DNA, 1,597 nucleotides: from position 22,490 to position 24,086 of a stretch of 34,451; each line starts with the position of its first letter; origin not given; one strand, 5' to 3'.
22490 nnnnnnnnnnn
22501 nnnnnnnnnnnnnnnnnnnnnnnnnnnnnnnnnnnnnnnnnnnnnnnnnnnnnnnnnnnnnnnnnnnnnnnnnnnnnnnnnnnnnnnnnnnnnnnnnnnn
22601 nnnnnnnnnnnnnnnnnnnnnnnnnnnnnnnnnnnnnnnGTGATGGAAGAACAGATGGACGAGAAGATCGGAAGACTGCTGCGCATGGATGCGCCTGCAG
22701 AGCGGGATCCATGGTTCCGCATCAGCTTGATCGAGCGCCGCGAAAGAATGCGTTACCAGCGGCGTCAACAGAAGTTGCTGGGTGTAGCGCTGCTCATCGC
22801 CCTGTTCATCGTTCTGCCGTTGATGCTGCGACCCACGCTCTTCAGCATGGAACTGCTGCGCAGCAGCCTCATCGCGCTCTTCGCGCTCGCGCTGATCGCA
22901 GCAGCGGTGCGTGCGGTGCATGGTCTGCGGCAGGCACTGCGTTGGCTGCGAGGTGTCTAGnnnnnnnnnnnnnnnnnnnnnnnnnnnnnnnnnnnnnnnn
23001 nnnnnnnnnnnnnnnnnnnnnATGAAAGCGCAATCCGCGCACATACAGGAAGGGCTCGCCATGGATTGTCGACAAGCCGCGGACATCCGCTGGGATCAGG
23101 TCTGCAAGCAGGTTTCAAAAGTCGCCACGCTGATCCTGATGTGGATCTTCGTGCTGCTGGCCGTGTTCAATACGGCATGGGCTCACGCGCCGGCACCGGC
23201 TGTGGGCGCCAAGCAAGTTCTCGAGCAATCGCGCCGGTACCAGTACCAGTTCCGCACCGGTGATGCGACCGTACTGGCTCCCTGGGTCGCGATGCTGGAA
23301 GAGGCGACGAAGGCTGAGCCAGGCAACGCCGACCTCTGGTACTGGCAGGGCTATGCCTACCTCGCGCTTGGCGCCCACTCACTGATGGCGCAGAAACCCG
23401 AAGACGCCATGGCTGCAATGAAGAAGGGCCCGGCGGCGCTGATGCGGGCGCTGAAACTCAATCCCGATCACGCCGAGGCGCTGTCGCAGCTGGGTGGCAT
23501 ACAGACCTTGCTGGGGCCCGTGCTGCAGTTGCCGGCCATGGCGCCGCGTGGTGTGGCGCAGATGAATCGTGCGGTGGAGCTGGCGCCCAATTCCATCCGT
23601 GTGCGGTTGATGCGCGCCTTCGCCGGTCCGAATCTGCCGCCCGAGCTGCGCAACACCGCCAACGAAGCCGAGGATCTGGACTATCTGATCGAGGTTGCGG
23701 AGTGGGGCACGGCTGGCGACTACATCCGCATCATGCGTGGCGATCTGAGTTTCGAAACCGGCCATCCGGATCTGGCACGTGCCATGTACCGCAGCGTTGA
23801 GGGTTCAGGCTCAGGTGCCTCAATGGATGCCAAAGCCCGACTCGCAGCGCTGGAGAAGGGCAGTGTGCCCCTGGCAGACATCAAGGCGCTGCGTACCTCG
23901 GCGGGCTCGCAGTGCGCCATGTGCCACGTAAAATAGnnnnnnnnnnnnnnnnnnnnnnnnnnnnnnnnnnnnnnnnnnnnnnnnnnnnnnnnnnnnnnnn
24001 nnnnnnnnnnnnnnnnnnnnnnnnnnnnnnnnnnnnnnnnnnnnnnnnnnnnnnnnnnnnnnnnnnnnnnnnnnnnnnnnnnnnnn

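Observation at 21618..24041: Four-gene ECF sigma module inserted between recF and gyrB, with an identical bipartite promoter-like motif before both transcription units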

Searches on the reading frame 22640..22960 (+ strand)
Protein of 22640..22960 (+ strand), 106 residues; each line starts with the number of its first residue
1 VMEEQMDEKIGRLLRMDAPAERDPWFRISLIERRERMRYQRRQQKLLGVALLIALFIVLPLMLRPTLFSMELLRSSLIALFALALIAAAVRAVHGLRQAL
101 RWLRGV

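Call 4: search_protein_families(library=pfam, proteins=[window:22640-22960:+], max_evalue=0.1)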
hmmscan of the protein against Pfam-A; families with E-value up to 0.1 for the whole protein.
window:22640-22960:+ (106 aa): 1 family
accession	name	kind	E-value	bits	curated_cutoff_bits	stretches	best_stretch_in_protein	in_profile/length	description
PF04819.17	DUF716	-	0.024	14.7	25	1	33-80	23-70/138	Family of unknown function (DUF716)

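Call 5: search_protein_families(library=ncbifam, proteins=[window:22640-22960:+], max_evalue=0.1)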
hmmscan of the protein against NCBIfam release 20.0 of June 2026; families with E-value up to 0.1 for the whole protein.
window:22640-22960:+ (106 aa): 1 family
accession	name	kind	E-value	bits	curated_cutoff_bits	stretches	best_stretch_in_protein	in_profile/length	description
NF045516.2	SepX_GlpR_1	exception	0.048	13.5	160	1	32-73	176-217/293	divisome protein SepX/GlpR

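Call 53: search_protein_families(library=pfam, alignment_id=A2, max_evalue=0.05)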
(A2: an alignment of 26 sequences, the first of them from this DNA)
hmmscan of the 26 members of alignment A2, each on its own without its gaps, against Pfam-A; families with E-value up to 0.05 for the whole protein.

A. member 1, seq(105 aa): 1 family
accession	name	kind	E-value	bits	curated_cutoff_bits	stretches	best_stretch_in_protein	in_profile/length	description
PF04819.17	DUF716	-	0.023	14.7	25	1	32-79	23-70/138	Family of unknown function (DUF716)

B. families by the number of members that match (of 26 scanned): 21 families
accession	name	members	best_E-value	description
PF19744.4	DUF6232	3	0.011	Family of unknown function (DUF6232)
PF11239.13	DUF3040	3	0.012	Protein of unknown function (DUF3040)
PF20967.2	MASE7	1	0.0015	MASE7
PF11026.13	DUF2721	1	0.002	Protein of unknown function (DUF2721)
PF07690.21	MFS_1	1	0.0041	Major Facilitator Superfamily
PF14015.11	DUF4231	1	0.0044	Protein of unknown function (DUF4231)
PF13194.11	DUF4010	1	0.0053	Domain of unknown function (DUF4010)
PF13564.11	DoxX_2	1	0.0063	DoxX-like family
PF05656.20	DUF805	1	0.013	Protein of unknown function (DUF805)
PF13829.11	DUF4191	1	0.019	Domain of unknown function (DUF4191)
PF04819.17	DUF716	1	0.023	Family of unknown function (DUF716)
PF10066.14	DUF2304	1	0.023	Uncharacterized conserved protein (DUF2304)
PF09335.16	VTT_dom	1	0.026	VTT domain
PF04956.18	TrbC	1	0.027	TrbC/VIRB2 pilin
PF25587.1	Rv2743c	1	0.031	Rv2743c family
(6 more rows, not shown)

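Call 54: search_solved_structures(query=A2, max_evalue=10)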
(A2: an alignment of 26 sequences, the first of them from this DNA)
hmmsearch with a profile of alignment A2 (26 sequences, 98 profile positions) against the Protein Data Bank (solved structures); distinct sequences matched with E-value up to 10: 28.
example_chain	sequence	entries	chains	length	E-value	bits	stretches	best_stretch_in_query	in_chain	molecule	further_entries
6tp3_A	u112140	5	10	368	0.048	17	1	16-91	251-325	Orexin receptor type 1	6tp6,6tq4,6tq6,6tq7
9vim_A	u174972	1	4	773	0.25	14.7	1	28-88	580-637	Urea-proton symporter DUR3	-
9j7c_A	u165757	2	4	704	0.43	14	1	31-84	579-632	Urea-proton symporter DUR3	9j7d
9x5u_A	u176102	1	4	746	0.46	13.9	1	31-84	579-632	Urea-proton symporter DUR3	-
9k3s_A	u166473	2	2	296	0.51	13.8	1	33-76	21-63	Phosphate transport system permease protein PstA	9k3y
9k3x_A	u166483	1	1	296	0.51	13.8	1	33-76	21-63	Phosphate transport system permease protein PstA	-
6b87_A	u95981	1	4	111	1.8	12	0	40-95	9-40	TMHC2_E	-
8z9d_5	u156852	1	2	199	2.2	11.7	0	17-93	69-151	Photosystem II reaction center proteins PsbY, chloroplastic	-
1ehk_A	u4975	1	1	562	6.3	10.3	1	26-69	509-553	BA3-TYPE CYTOCHROME-C OXIDASE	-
1xme_A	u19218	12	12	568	6.4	10.2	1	26-69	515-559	Cytochrome c oxidase polypeptide I | Cytochrome c oxidase subunit 1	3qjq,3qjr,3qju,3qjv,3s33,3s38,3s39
2qpd_A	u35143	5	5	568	6.4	10.2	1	26-69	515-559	Cytochrome c oxidase subunit 1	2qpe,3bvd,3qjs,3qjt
4fa7_A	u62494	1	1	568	6.4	10.2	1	26-69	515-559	Cytochrome c oxidase subunit 1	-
4faa_A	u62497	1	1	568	6.4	10.2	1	26-69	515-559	Cytochrome c oxidase subunit 1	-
4gp4_A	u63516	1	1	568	6.4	10.2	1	26-69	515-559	Cytochrome c oxidase subunit 1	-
4gp5_A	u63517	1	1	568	6.4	10.2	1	26-69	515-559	Cytochrome c oxidase subunit 1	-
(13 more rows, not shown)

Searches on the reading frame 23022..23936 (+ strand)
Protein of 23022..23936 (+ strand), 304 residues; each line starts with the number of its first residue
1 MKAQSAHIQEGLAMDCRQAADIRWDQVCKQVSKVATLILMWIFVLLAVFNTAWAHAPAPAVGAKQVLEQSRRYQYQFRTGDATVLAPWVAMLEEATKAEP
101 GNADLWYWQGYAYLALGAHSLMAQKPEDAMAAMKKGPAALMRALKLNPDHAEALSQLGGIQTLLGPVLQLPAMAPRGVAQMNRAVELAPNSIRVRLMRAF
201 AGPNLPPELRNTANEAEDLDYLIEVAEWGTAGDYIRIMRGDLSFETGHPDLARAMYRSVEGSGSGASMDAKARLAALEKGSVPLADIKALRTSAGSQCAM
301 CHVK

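Call 4: search_protein_families(library=pfam, proteins=[window:23022-23936:+], max_evalue=0.1)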
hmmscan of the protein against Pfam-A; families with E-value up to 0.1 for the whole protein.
window:23022-23936:+ (304 aa): 7 families
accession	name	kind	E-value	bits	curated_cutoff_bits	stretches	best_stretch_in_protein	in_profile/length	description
PF13431.12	TPR_17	-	3.4e-10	39.8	24.4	1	92-117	2-27/34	Tetratricopeptide repeat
PF13432.12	TPR_16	-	7.8e-07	29.9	32.7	1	90-119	18-47/65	Tetratricopeptide repeat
PF13414.12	TPR_11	-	1.4e-06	28.3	26.8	0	92-117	17-42/42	TPR repeat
PF13428.12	TPR_14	-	2.1e-05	25.2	23.5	0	90-110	22-42/44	Tetratricopeptide repeat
PF13181.12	TPR_8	-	0.00024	21.4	25.7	0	103-117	1-15/34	Tetratricopeptide repeat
PF14559.12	TPR_19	-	0.00049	20.8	25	0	90-118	12-40/68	Tetratricopeptide repeat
PF07719.23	TPR_2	-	0.0018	18.7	27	0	103-117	1-15/34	Tetratricopeptide repeat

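Call 5: search_protein_families(library=ncbifam, proteins=[window:23022-23936:+], max_evalue=0.1)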
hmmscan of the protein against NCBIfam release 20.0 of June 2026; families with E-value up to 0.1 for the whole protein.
window:23022-23936:+ (304 aa): 1 family
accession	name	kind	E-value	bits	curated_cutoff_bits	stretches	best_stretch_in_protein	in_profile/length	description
NF040959.1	MamA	equivalog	0.00018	21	200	1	89-194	57-175/204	magnetosome protein MamA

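Call 56: find_homologous_proteins(query=window:23061-23933:+)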
Query window:23061-23933:+ (291 aa): 97 proteins with E <= 0.001 among 8000 candidates.
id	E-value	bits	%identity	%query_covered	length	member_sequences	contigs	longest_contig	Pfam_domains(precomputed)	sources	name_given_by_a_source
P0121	9.2e-190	647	100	100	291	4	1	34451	PF13431.13,PF13414.13,PF13432.13,PF13428.13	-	-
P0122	4.2e-131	455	73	99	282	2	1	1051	PF14559.13,PF13431.13,PF13414.13,PF13432.13,PF13428.13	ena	-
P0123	5.3e-128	445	71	99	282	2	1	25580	PF14559.13,PF13431.13,PF13414.13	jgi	jgi:tetratricopeptide (TPR) repeat protein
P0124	1.7e-127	443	71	100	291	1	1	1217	PF13431.13,PF13414.13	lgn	-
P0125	1.4e-124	433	69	99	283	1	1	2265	PF14559.13,PF13431.13,PF13414.13,PF13428.13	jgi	jgi:tetratricopeptide (TPR) repeat protein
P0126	5.1e-124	432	71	99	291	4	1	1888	PF14559.13,PF13431.13,PF13414.13,PF13432.13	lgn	-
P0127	1.6e-122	427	68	99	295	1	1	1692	PF14559.13,PF13431.13,PF13414.13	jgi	jgi:tetratricopeptide (TPR) repeat protein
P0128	2.8e-121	423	69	99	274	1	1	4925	PF14559.13,PF13431.13,PF13414.13,PF13428.13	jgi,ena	jgi:hypothetical protein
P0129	3.0e-120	419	66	100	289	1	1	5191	PF14559.13,PF13431.13,PF13414.13,PF13432.13,PF13428.13,PF13181.13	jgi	jgi:tetratricopeptide (TPR) repeat protein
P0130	2.6e-118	413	66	100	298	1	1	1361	PF13431.13,PF13414.13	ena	-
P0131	1.7e-117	410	67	100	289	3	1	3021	PF13431.13,PF13414.13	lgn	-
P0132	2.0e-117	410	68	100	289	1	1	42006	PF14559.13,PF13431.13,PF13414.13,PF13428.13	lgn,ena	-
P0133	6.9e-115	402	65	100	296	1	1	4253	PF14559.13,PF13431.13,PF13414.13,PF13432.13,PF13428.13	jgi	jgi:tetratricopeptide (TPR) repeat protein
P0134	1.5e-113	397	67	100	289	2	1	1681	PF13431.13,PF13414.13,PF13428.13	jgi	-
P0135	1.2e-111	391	63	100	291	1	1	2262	PF13431.13,PF13414.13,PF13428.13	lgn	-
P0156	2.0e-85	305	53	99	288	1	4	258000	PF13431.13,PF13414.13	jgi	jgi:tetratricopeptide (TPR) repeat protein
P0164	2.5e-77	278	54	92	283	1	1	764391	PF13431.13,PF13414.13,PF13432.13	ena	-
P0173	1.5e-75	272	54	92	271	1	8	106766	PF13431.13,PF13414.13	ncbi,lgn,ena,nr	ncbi:MAG: hypothetical protein LAP40_17720 [Acidobacteriia bacterium]|nr:hypothetical protein [Terri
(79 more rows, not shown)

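Call 58: find_encoding_contigs(protein=P0173, flank=5000, max_places=1)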
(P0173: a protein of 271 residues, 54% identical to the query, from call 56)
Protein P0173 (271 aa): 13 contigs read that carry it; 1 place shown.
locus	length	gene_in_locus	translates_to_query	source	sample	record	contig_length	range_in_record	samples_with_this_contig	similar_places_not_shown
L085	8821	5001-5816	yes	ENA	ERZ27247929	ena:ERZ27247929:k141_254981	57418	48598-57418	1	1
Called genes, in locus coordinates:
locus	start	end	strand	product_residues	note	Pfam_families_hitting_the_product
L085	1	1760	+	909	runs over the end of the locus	PF12704:MacB_PCD, PF02687:FtsX, PF12704:MacB_PCD (weak), PF02687:FtsX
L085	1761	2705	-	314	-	PF00480:ROK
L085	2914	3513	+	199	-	-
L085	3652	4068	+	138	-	-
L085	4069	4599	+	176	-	PF04542:Sigma70_r2, PF22029:PhyR_sigma2 (weak), PF08281:Sigma70_r4_2, PF04545:Sigma70_r4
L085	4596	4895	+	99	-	-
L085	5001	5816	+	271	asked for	PF13414:TPR_11 (faint), PF13431:TPR_17 (faint)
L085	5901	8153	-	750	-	PF22085:NorB_cytochrome_c-like, PF00115:COX1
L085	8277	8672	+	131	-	PF01740:STAS, PF13466:STAS_2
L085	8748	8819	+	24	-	?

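Call 59: find_encoding_contigs(protein=P0164, flank=5000, max_places=1)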
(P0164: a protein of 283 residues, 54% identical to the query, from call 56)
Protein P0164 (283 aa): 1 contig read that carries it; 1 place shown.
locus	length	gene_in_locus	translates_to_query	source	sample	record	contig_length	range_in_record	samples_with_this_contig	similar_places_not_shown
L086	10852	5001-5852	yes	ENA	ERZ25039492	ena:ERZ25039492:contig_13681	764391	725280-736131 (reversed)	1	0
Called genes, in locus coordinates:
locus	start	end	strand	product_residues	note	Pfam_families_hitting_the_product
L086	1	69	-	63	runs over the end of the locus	-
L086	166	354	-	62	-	-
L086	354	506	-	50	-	-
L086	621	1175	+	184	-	PF07638:Sigma70_ECF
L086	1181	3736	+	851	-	PF00069:Pkinase, PF07714:PK_Tyr_Ser-Thr, PF17874:TPR_MalT (weak), PF13424:TPR_12, PF24885:TPR_NPHP3, PF17874:TPR_MalT (weak), PF13424:TPR_12 (weak), PF13424:TPR_12, +8 more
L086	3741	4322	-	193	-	PF07228:SpoIIE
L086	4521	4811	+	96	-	-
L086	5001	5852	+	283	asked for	PF13414:TPR_11 (faint), PF13431:TPR_17 (faint), PF13432:TPR_16 (faint)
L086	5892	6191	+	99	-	PF10387:DUF2442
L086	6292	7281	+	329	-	PF08240:ADH_N, PF00107:ADH_zinc_N, PF13602:ADH_zinc_N_2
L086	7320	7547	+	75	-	PF04014:MazE_antitoxin (weak)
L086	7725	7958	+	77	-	PF01850:PIN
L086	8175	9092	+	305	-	PF26061:DUF8021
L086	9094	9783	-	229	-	-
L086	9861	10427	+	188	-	PF12006:DUF3500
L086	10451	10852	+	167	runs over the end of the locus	PF12006:DUF3500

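Call 60: find_encoding_contigs(protein=P0156, flank=5000, max_places=1)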
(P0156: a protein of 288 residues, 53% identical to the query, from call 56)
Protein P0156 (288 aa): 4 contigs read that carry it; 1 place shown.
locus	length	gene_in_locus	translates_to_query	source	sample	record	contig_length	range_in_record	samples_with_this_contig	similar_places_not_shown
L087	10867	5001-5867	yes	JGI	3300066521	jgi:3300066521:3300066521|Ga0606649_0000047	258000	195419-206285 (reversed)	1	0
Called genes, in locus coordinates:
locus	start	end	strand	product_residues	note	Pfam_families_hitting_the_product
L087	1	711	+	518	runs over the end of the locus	-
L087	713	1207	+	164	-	PF01288:HPPK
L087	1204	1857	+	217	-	PF13191:AAA_16 (faint), PF01712:dNK, PF02223:Thymidylate_kin (faint), PF13238:AAA_18 (faint)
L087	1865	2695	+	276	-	PF02548:Pantoate_transf, PF01177:Asp_Glu_race (weak)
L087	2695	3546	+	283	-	PF02569:Pantoate_ligase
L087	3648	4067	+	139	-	-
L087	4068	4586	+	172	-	PF04542:Sigma70_r2, PF08281:Sigma70_r4_2, PF04545:Sigma70_r4 (weak)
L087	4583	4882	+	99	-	-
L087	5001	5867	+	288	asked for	PF13414:TPR_11 (faint), PF13431:TPR_17 (faint)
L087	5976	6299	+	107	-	PF12840:HTH_20, PF17782:WHD_DprA (weak), PF01022:HTH_5, PF08279:HTH_11 (weak), PF12802:MarR_2, PF13412:HTH_24 (faint)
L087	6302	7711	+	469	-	PF11066:DUF2867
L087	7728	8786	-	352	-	PF08331:QueG_DUF1730, PF13484:Fer4_16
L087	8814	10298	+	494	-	PF03853:YjeF_N, PF01256:Carb_kinase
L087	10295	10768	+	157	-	PF02367:TsaE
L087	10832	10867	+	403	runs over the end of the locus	PF11741:AMIN, PF01520:Amidase_3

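Call 69: predict_structure(alignment_id=A3)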
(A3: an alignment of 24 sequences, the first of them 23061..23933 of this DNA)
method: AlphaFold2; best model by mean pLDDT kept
length: 291 residues; sequences in the alignment: 24
mean_pLDDT: 88.9   pTM: 0.76
mean pLDDT of the five models: 88.9, 88.4, 86.6, 86.1, 85.6
residues with pLDDT >= 90: 195; 70-90: 68; 50-70: 19; < 50: 9
segments of 3 or more residues with pLDDT < 50: 285-291
pLDDT, mean of each block of 10 residues (from residue 1): 61 83 91 76 64 96 90 98 98 98 93 95 98 98 95 90 97 96 89 91 95 84 95 96 94 92 94 84 52 38
secondary structure, 60 per line:
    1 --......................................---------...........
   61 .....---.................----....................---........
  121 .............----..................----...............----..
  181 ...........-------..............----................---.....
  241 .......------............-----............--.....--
elements in order: H3-40 H50-65 H69-85 H90-109 H113-133 H138-155 H160-174 H179-191 H199-212 H217-232 H236-247 H254-265 H271-282 H285-289

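Call 72: fold_search(model_id=the predicted structure, library=pdb)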
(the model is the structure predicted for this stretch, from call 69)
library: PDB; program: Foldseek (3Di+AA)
matches with E <= 10: 1214; with E <= 0.001: 7
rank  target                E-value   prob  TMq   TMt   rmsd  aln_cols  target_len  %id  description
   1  9qhb                  3.0e-04  1.00  0.31  0.33  13.1       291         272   15  Crystal structure of 16-repeat CTPR protein with eliminated coordination sites (released 2025-10-22)
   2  8chy                  3.4e-04  1.00  0.41  0.43  11.1       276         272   16  Crystal structure of an 8-repeat consensus TPR superhelix with Zinc. (released 2024-02-21)
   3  9pkq_A                6.1e-04  1.00  0.46  0.30   8.6       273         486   12  Structure of the cytoplasmic domain of unliganded human Tom70, open and closed conformations (released 2026-03-18)
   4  2pl2_A                6.4e-04  1.00  0.47  0.65   4.7       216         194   13  Crystal structure of TTC0263: a thermophilic TPR protein in Thermus thermophilus HB27 (released 2008-03-04)
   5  9pkq_B                6.6e-04  1.00  0.47  0.30   7.5       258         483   13  Structure of the cytoplasmic domain of unliganded human Tom70, open and closed conformations (released 2026-03-18)
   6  6vbu_4                7.2e-04  1.00  0.47  0.37   5.2       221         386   17  Structure of the bovine BBSome complex (released 2020-01-29)
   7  1w3b_B                7.9e-04  1.00  0.40  0.33  11.7       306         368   17  The superhelical TPR domain of O-linked GlcNAc transferase reveals structural similarities to importin alpha. (released 2004-09-09)
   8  7yeh_A                1.1e-03  1.00  0.32  0.13  11.8       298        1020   18  Cryo-EM structure of human OGT-OGA complex (released 2023-07-12)
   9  8dth_B                1.2e-03  1.00  0.32  0.15  12.1       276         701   14  Cryo-EM structure of Arabidopsis SPY alternative conformation 2 (released 2023-03-08)
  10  7yea_A                1.3e-03  1.00  0.39  0.14  16.3       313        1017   18  Human O-GlcNAc transferase Dimer (released 2023-07-12)
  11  7y4i_B                1.3e-03  1.00  0.39  0.18  10.4       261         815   13  Crystal structure of SPINDLY in complex with GDP (released 2022-12-07)
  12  4xi0_F                1.4e-03  1.00  0.42  0.65   5.1       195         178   15  MamA 41-end from Desulfovibrio magneticus RS-1 (released 2015-08-19)
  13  9qhc_A                1.4e-03  1.00  0.40  0.41  12.7       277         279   16  Crystal structure of 8-repeat CTPR protein with eliminated coordination sites (released 2025-10-22)
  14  9qhc_B                1.4e-03  1.00  0.36  0.38  11.6       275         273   16  Crystal structure of 8-repeat CTPR protein with eliminated coordination sites (released 2025-10-22)
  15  6vbv_4                1.5e-03  1.00  0.48  0.37   5.6       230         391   17  Structure of the bovine BBSome:ARL6:GTP complex (released 2020-01-29)
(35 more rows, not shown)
